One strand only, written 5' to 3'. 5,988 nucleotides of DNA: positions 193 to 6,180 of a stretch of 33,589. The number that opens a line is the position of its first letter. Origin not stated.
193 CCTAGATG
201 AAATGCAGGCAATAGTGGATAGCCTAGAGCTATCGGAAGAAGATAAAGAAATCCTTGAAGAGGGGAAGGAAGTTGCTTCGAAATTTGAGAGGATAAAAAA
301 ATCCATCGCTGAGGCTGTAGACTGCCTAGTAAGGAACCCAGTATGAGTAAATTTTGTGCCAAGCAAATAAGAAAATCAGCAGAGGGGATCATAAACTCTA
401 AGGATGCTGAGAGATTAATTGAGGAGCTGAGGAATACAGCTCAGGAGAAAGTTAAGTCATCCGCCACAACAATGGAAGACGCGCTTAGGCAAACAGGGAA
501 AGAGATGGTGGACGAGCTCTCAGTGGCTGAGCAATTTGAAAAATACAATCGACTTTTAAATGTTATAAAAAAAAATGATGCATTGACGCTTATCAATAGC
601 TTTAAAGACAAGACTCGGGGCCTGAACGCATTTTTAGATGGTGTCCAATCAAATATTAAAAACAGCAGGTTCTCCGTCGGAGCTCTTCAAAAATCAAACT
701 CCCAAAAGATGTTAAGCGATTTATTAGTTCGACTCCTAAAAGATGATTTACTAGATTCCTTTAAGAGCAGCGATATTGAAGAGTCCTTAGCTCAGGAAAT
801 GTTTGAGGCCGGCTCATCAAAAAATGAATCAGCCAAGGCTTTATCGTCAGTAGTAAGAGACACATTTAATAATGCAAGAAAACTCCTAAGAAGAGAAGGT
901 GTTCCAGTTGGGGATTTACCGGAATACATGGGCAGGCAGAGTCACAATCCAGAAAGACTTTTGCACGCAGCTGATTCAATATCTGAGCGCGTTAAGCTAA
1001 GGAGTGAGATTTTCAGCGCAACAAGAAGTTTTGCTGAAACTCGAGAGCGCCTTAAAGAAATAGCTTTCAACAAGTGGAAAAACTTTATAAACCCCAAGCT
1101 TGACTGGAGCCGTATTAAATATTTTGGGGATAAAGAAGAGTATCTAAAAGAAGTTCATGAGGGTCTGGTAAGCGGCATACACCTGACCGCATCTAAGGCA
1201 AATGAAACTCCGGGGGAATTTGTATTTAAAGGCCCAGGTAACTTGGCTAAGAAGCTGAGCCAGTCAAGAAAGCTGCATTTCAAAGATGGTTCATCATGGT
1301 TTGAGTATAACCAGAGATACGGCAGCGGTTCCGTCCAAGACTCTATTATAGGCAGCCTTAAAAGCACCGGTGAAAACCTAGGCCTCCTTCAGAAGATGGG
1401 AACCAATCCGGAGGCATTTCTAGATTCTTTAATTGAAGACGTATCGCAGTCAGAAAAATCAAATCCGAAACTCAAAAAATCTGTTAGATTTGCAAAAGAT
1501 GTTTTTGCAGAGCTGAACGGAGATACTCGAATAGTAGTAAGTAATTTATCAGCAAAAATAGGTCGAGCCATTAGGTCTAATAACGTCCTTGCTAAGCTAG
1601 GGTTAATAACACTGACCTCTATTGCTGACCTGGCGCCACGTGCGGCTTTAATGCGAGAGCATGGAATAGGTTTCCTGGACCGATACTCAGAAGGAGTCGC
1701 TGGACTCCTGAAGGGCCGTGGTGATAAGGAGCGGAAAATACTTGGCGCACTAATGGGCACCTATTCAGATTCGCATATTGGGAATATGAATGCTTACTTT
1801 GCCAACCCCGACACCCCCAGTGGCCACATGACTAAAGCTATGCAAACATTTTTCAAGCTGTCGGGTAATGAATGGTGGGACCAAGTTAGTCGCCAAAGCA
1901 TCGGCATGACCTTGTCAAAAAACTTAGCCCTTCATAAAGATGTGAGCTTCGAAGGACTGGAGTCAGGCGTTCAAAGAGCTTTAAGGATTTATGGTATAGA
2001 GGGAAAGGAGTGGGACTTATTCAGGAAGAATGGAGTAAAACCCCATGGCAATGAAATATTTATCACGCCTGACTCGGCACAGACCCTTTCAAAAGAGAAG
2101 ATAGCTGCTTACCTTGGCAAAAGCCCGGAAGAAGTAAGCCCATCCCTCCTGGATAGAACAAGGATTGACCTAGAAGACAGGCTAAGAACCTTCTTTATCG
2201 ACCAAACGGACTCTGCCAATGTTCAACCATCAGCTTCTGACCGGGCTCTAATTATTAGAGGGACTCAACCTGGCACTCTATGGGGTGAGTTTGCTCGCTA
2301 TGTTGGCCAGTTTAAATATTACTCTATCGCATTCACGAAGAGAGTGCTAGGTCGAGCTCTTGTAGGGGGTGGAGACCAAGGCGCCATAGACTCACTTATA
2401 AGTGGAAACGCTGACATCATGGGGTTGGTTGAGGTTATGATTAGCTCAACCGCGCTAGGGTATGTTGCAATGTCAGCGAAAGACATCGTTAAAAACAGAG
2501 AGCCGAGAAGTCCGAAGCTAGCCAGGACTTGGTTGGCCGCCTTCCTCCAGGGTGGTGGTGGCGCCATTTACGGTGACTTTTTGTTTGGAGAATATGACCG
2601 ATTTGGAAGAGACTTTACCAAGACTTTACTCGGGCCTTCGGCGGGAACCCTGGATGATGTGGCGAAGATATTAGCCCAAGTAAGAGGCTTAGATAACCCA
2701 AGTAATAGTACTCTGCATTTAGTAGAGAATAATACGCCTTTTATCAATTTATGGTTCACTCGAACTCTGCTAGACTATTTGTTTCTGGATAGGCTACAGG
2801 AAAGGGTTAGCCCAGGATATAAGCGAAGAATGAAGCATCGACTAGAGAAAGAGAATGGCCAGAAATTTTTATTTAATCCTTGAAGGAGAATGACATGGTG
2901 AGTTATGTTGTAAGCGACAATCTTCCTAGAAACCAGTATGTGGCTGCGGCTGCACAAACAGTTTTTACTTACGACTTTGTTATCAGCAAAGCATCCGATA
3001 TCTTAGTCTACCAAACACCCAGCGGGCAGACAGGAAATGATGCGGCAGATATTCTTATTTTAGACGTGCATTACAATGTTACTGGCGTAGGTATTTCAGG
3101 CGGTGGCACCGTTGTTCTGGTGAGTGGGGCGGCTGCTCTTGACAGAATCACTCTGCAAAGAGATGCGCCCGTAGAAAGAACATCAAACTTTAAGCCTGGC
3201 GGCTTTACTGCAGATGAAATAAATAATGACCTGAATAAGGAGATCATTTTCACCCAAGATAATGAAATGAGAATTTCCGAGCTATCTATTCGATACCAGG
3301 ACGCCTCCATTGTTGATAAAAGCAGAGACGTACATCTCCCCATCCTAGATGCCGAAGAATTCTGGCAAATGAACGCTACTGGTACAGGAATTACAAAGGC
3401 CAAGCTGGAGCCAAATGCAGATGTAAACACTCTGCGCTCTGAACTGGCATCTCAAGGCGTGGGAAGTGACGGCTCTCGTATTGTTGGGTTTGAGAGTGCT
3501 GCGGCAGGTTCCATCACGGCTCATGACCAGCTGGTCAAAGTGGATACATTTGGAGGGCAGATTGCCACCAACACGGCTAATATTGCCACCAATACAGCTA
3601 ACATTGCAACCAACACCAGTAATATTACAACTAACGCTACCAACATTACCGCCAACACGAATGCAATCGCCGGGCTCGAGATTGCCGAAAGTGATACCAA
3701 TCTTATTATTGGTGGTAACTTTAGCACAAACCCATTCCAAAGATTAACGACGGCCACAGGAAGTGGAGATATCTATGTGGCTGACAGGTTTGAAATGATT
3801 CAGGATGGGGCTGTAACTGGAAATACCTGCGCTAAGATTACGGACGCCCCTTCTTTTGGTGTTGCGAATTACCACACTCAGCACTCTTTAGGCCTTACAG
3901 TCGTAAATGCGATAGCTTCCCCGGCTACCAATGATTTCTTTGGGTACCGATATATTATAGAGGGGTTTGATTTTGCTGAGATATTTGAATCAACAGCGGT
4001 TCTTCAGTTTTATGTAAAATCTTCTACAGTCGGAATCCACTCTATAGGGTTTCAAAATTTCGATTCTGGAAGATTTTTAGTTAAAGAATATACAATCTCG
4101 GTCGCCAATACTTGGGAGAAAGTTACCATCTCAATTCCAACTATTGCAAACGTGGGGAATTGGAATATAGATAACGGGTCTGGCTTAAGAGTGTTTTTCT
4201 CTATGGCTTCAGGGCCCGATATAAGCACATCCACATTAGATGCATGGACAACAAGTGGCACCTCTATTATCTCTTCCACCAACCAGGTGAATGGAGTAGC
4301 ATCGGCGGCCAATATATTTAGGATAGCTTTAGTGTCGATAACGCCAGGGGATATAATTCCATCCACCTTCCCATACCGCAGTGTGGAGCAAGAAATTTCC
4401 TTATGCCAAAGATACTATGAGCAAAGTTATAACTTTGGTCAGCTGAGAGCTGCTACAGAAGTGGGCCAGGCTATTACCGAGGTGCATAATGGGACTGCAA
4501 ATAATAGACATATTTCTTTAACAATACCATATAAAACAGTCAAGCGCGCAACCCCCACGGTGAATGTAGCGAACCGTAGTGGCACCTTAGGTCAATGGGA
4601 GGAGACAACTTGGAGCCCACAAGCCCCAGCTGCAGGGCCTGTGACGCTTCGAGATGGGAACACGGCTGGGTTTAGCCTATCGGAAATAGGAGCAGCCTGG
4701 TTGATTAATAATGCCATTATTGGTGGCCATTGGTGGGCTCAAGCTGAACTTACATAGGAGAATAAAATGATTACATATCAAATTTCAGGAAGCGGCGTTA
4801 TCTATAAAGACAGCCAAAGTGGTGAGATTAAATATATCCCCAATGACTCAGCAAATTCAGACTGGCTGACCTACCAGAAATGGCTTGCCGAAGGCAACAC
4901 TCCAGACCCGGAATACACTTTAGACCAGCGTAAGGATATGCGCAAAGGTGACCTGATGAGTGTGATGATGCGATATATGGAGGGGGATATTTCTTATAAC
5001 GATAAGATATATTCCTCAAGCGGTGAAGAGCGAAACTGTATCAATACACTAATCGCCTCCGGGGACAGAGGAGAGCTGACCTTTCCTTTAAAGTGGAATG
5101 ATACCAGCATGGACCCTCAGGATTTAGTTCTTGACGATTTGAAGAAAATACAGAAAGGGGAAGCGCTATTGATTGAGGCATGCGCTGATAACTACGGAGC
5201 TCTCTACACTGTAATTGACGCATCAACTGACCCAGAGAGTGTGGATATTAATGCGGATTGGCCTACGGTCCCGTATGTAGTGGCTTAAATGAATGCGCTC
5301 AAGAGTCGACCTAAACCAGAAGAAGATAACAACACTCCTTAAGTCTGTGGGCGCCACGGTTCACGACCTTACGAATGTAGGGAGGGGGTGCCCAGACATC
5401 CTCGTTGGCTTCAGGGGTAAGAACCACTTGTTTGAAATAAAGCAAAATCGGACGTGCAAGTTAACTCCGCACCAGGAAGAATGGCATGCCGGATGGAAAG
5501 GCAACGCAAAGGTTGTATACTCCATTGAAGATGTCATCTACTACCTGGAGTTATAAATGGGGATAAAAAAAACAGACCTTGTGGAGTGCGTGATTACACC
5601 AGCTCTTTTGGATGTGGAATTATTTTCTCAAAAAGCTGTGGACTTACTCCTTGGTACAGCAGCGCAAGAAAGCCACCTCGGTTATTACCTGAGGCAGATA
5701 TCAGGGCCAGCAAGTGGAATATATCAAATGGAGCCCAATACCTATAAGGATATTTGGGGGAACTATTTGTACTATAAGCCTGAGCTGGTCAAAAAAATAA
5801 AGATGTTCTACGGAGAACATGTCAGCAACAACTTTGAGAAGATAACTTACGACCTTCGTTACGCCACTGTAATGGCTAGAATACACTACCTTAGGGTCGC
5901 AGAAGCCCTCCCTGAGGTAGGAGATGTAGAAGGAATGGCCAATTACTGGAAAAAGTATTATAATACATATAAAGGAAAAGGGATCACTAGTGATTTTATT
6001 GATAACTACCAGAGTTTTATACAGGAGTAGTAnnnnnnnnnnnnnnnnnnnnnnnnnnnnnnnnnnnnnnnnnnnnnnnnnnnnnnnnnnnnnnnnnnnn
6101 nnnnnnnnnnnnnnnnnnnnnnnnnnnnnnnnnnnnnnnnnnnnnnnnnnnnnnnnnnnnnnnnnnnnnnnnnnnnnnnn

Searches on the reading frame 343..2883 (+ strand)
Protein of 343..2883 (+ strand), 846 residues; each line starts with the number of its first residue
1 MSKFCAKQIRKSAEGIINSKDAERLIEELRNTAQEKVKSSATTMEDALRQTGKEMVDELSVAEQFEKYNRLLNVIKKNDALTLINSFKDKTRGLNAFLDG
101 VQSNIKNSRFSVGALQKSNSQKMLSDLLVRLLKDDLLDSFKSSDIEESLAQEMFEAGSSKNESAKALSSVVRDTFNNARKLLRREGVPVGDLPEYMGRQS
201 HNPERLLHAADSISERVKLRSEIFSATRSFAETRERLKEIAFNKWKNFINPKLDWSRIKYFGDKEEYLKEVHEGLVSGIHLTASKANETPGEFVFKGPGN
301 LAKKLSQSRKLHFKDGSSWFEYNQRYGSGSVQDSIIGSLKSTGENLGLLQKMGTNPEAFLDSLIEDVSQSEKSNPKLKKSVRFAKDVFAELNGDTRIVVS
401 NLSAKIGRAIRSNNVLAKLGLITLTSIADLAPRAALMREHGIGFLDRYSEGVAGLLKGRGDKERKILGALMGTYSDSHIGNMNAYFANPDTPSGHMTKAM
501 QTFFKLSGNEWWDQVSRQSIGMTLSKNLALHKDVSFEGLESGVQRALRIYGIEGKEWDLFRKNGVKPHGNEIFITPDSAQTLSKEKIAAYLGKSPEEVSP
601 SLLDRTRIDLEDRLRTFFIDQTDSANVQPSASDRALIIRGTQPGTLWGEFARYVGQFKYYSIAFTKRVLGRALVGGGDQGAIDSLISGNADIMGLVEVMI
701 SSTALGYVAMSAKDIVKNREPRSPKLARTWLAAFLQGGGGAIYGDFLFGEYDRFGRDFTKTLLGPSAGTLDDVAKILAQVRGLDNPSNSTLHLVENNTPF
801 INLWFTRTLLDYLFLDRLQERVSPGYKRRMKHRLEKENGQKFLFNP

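Call 52: search_protein_families(library=phrogs, proteins=[window:343-2883:+], max_evalue=0.001)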
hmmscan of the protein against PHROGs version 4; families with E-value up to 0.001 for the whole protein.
window:343-2883:+ (846 aa): 4 families
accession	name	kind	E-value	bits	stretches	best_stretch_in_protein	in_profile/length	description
phrog_684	-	head and packaging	4e-142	476.4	1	1-846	1-825/840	virion structural protein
phrog_26678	-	unknown function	4.7e-40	138.6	1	537-844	14-308/324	-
phrog_23925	-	unknown function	7.1e-24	85.5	1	300-456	282-444/471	-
phrog_16310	-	unknown function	4.2e-06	25.4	0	707-810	1296-1403/1411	-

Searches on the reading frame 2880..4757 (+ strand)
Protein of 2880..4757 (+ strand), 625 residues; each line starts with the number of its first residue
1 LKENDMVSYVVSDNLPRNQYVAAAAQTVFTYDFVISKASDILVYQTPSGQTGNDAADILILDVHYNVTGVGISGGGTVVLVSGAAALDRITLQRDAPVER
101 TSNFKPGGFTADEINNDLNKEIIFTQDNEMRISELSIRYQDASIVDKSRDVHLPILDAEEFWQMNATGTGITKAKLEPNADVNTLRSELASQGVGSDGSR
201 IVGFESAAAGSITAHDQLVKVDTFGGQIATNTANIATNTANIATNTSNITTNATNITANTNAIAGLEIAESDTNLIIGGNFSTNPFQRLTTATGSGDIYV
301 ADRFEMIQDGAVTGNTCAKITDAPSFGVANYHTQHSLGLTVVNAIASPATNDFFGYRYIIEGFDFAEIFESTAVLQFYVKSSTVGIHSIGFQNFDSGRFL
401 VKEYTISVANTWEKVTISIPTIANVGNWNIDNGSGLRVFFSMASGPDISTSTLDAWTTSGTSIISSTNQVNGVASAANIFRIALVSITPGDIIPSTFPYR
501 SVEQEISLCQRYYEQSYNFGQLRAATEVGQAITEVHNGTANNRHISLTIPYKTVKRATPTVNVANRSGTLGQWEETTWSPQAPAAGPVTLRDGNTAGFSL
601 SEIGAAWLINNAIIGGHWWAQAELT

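Call 52: search_protein_families(library=phrogs, proteins=[window:2880-4757:+], max_evalue=0.001)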
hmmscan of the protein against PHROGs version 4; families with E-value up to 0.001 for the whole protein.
window:2880-4757:+ (625 aa): 8 families
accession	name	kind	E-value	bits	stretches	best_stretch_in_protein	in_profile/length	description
phrog_4492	-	tail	7.7e-28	98.2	1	229-576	750-1049/1096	tail fiber protein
phrog_1640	-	tail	2.3e-15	57.7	1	11-120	3-109/765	tail protein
phrog_5510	-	tail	1.7e-09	37.7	1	11-139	3-128/789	tail fiber protein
phrog_32960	-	unknown function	1.8e-09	37.5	1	11-126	3-115/762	-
phrog_13893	-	tail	4.6e-09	36.2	1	11-104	3-92/648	tail protein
phrog_5662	-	tail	1.3e-07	31.4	1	11-120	3-108/729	tail fiber protein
phrog_38237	-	unknown function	7.4e-07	28.8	1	11-127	3-116/697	-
phrog_17220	-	unknown function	2.1e-06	27.3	1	11-120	3-109/868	-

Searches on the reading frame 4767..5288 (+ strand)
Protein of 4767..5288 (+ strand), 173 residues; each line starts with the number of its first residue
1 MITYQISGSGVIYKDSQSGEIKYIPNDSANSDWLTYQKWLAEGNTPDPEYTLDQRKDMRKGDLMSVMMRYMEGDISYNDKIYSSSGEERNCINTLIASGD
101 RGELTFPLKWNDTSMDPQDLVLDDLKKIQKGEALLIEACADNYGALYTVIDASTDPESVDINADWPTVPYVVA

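Call 52: search_protein_families(library=phrogs, proteins=[window:4767-5288:+], max_evalue=0.001)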
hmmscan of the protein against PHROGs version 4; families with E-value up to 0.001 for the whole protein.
window:4767-5288:+ (173 aa): 2 families
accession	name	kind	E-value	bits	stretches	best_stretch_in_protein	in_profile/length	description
phrog_20370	-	unknown function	1.1e-07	32.9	1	21-62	19-60/148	-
phrog_34019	-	unknown function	2.7e-06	28.3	1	3-44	2-39/80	-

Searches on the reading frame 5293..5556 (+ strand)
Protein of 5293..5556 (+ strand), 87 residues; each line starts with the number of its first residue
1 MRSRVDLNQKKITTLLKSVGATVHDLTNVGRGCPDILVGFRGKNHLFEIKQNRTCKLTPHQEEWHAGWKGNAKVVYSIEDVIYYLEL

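Call 52: search_protein_families(library=phrogs, proteins=[window:5293-5556:+], max_evalue=0.001)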
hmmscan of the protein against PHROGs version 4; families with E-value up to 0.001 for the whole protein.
window:5293-5556:+ (87 aa): 2 families
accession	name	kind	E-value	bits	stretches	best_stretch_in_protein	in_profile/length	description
phrog_93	-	DNA, RNA and nucleotide metabolism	1e-09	38.6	1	9-82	358-435/613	endonuclease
phrog_5702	-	DNA, RNA and nucleotide metabolism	9.7e-06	26.5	1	31-82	5-60/70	Holliday junction resolvase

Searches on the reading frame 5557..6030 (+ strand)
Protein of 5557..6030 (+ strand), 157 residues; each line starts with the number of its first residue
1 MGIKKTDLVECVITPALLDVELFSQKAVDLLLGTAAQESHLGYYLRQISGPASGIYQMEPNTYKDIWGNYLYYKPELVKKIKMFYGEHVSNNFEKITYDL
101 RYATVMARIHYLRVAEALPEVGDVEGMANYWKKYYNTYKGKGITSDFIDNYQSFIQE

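Call 52: search_protein_families(library=phrogs, proteins=[window:5557-6030:+], max_evalue=0.001)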
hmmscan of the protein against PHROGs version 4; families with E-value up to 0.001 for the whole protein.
window:5557-6030:+ (157 aa): 1 family
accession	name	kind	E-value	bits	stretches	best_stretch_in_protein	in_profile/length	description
phrog_3108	-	unknown function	4.7e-41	141.2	1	5-156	3-157/160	-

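Call 78: find_related_loci(query=window:5557-6030:+, collection=genome_contigs, flank=8000)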
Query window:5557-6030:+ (157 aa) in genome_contigs; peptide patterns used: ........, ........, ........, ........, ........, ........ (x = any residue, [..] = any of these).
54 stretches matched a pattern; 13 encode a relative of the query (tblastn E <= 1e-3); 13 distinct loci.
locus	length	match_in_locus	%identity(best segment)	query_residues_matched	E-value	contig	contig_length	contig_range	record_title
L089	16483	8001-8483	47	2-156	4e-39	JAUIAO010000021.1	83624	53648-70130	MAG: Bacteroidia bacterium isolate 5_bin.51 NODE_421_length_83624_cov_2.216511, whole genome shotgun sequence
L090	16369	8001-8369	44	24-149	1e-33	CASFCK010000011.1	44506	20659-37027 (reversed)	uncultured bacterium isolate O27_L1_392392_idba_bin.82 genome assembly, contig: O27_L1_392392_idba_bin.82.fa_scaffold_67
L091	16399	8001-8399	42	12-156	1e-32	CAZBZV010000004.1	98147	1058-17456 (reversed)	MAG TPA_asm: uncultured Ignavibacteria bacterium isolate SRP141376_co2_104 genome assembly, contig: NODE_555_length_9814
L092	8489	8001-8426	48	13-155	1e-40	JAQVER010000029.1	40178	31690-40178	MAG: Desulfocapsaceae bacterium isolate STE_14 NODE_1777_length_40178_cov_3.631170_Sandtown_E, whole genome shotgun sequ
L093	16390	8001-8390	33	13-152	9e-20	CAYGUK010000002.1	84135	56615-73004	MAG TPA_asm: uncultured Legionellales bacterium isolate ERP117304_co1_75 genome assembly, contig: NODE_372_length_84135_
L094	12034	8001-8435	33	7-156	1e-18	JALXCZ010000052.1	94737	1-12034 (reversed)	MAG: Sulfurovum sp. isolate T2_metabat2_scaf2bin.213 T2_NODE_93_length_94737_cov_53.971652, whole genome shotgun sequenc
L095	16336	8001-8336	39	30-142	2e-18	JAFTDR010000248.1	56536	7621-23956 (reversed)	MAG: Desulfovibrionaceae bacterium isolate RGIG3724 Goat_Rumen.Co__c2079773, whole genome shotgun sequence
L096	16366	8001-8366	36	20-142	9e-17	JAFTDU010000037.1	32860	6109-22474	MAG: Desulfovibrionaceae bacterium isolate RGIG3727 Goat_Rumen.Co__c1290877, whole genome shotgun sequence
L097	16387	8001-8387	34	11-142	4e-16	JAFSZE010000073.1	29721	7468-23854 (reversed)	MAG: Desulfovibrionaceae bacterium isolate RGIG3607 Goat_Rumen.Co__c960662, whole genome shotgun sequence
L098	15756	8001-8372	29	27-155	3e-14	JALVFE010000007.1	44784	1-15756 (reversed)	MAG: Melioribacteraceae bacterium isolate 134-614_metabat2_scaf2bin.157 134-614_scaffold_130_c1, whole genome shotgun se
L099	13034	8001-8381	28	24-154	9e-10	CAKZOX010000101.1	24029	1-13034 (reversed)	MAG TPA_asm: uncultured Campylobacteraceae bacterium isolate ERR2094176_bin.93_CONCOCT_v1.1_MAG genome assembly, contig:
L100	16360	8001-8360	30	27-149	8e-10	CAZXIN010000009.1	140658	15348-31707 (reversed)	MAG TPA_asm: uncultured Pseudoalteromonadaceae bacterium isolate SRP268394_co2_216 genome assembly, contig: NODE_80_leng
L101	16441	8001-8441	30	30-147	1e-4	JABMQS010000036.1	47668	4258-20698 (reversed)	MAG: Candidatus Omnitrophota bacterium isolate bin.126 k141_1927507, whole genome shotgun sequence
